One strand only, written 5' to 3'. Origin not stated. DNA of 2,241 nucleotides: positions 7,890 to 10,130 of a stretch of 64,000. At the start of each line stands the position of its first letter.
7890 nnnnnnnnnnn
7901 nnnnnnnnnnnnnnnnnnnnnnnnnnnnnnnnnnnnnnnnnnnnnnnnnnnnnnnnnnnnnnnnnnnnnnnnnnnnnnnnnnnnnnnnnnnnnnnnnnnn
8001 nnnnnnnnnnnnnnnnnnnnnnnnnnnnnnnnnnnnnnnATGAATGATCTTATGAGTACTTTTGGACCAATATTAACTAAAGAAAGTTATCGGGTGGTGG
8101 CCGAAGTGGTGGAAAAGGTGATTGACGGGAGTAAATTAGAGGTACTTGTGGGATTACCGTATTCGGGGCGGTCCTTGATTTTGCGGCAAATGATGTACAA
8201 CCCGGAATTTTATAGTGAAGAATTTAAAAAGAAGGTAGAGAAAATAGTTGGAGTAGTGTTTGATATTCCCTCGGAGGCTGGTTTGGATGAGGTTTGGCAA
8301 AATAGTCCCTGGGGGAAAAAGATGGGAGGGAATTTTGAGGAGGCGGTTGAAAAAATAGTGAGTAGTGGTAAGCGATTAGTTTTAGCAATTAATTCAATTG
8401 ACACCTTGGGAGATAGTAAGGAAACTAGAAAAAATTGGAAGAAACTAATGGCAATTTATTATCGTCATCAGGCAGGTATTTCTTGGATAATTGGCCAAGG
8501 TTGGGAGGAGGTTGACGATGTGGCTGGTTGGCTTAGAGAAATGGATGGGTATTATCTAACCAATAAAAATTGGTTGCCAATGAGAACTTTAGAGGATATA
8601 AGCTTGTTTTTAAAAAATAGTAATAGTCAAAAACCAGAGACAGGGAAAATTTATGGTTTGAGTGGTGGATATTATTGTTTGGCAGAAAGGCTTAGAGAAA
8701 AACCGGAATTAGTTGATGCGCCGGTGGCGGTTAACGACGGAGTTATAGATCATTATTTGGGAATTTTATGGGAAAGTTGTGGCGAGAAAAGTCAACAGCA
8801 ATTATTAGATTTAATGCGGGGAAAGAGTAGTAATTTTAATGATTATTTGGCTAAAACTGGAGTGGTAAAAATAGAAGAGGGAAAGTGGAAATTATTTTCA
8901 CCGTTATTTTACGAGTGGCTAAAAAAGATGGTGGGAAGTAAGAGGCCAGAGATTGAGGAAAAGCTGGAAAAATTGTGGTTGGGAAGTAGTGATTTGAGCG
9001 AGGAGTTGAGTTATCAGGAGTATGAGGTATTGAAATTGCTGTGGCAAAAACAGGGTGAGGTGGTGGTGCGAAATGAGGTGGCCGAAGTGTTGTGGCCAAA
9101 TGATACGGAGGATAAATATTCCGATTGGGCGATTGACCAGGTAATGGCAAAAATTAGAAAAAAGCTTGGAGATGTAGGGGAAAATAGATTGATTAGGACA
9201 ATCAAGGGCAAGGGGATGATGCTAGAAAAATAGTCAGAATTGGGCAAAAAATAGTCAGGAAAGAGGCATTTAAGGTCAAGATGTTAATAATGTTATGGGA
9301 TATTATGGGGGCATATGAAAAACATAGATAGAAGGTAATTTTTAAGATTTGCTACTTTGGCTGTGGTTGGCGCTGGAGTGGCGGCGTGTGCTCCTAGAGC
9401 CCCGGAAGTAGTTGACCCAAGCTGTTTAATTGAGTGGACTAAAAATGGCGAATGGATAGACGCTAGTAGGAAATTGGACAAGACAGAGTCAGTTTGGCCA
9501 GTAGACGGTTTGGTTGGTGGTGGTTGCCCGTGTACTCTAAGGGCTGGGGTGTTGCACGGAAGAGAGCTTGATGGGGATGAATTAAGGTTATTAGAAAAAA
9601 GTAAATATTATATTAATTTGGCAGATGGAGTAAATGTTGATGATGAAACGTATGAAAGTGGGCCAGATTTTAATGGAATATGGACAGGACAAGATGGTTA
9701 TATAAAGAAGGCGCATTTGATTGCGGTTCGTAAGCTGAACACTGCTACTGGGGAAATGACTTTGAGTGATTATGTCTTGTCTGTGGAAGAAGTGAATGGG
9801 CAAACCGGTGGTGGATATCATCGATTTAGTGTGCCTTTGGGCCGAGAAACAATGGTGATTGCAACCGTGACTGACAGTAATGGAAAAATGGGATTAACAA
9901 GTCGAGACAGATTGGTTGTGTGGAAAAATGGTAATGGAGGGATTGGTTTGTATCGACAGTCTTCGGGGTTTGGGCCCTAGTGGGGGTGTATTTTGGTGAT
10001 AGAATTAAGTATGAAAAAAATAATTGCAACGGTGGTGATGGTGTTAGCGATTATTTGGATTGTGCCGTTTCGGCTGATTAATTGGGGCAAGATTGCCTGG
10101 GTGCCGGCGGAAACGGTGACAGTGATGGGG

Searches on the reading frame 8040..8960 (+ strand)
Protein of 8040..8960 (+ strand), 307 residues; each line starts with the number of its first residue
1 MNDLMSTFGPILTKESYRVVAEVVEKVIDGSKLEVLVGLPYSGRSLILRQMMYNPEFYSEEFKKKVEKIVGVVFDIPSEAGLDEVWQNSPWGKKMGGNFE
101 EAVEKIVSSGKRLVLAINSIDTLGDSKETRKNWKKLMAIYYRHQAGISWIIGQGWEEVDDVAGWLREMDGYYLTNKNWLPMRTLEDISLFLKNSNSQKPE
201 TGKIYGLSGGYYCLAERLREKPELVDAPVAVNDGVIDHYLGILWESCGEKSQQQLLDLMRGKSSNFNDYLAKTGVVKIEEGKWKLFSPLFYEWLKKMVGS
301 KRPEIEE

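Call 64: search_protein_representatives(protein=window:8040-8960:+)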
Query: 307 residues. Proteins with E-value up to 0.001 (for the whole library): 23; up to 1e-10: 13; up to 1e-30: 7. The best 23 are listed.
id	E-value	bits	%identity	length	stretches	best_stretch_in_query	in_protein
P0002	7.0e-78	278.5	53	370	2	11-181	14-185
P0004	8.2e-54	199.5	37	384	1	24-307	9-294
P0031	1.9e-43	165.4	35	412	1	22-301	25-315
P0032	2.1e-40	155.4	34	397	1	10-305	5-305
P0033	2.0e-33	132.5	33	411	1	10-299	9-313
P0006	3.4e-33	131.8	36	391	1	15-307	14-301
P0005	1.7e-31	126.2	37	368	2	105-307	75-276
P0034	2.4e-30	122.4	34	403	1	10-300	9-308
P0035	4.6e-29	118.2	33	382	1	22-301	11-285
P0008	6.3e-26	107.9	43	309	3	232-307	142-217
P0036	2.9e-25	105.7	42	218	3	231-307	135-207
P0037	4.2e-25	105.2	32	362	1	17-299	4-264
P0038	2.5e-12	63.2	33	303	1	100-306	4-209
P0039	1.5e-07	47.5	30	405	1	94-301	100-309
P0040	6.2e-07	45.5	36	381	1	154-303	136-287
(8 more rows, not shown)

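Call 71: find_encoding_contigs(protein=P0031, flank=6000, max_places=2)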
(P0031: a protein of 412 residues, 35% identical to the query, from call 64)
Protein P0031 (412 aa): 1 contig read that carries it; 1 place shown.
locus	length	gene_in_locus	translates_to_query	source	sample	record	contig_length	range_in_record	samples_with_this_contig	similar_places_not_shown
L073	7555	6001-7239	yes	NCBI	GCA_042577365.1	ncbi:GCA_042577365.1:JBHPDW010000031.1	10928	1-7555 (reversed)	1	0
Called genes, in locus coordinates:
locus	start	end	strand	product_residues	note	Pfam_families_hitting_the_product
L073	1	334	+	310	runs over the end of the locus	PF13641:Glyco_tranf_2_3, PF00535:Glycos_transf_2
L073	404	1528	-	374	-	PF01041:DegT_DnrJ_EryC1, PF00266:Aminotran_5, PF01212:Beta_elim_lyase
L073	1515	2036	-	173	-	PF13302:Acetyltransf_3, PF13420:Acetyltransf_4, PF00583:Acetyltransf_1, PF08445:FR47 (faint), PF13508:Acetyltransf_7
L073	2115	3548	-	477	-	PF02310:B12-binding, PF04055:Radical_SAM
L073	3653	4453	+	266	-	PF13489:Methyltransf_23, PF01209:Ubie_methyltran (weak), PF13847:Methyltransf_31, PF08241:Methyltransf_11, PF08242:Methyltransf_12, PF13649:Methyltransf_25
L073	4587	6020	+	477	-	-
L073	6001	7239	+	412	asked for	PF00486:Trans_reg_C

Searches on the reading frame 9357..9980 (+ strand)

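Call 8: search_protein_families(library=pfam, proteins=[window:9357-9980:+], max_evalue=0.01)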
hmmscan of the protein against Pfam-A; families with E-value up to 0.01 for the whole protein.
window:9357-9980:+ (207 aa): 0 families

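Call 30: search_protein_families(library=ncbifam, proteins=[window:9357-9980:+], max_evalue=1)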
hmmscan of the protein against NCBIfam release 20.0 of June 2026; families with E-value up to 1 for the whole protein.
window:9357-9980:+ (207 aa): 1 family
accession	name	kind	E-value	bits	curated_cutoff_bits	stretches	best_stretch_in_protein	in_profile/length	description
TIGR04359.1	TrbK_RP4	equivalog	0.2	11.7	23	1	2-26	7-32/67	entry exclusion lipoprotein TrbK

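Call 31: search_protein_families(library=pfam, proteins=[window:9357-9980:+], max_evalue=5)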
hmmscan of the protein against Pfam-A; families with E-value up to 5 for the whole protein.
window:9357-9980:+ (207 aa): 0 families

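Call 49: search_protein_families(library=padloc, proteins=[window:9357-9980:+], max_evalue=0.1)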
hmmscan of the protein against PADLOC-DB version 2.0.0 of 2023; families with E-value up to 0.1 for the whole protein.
window:9357-9980:+ (207 aa): 0 families
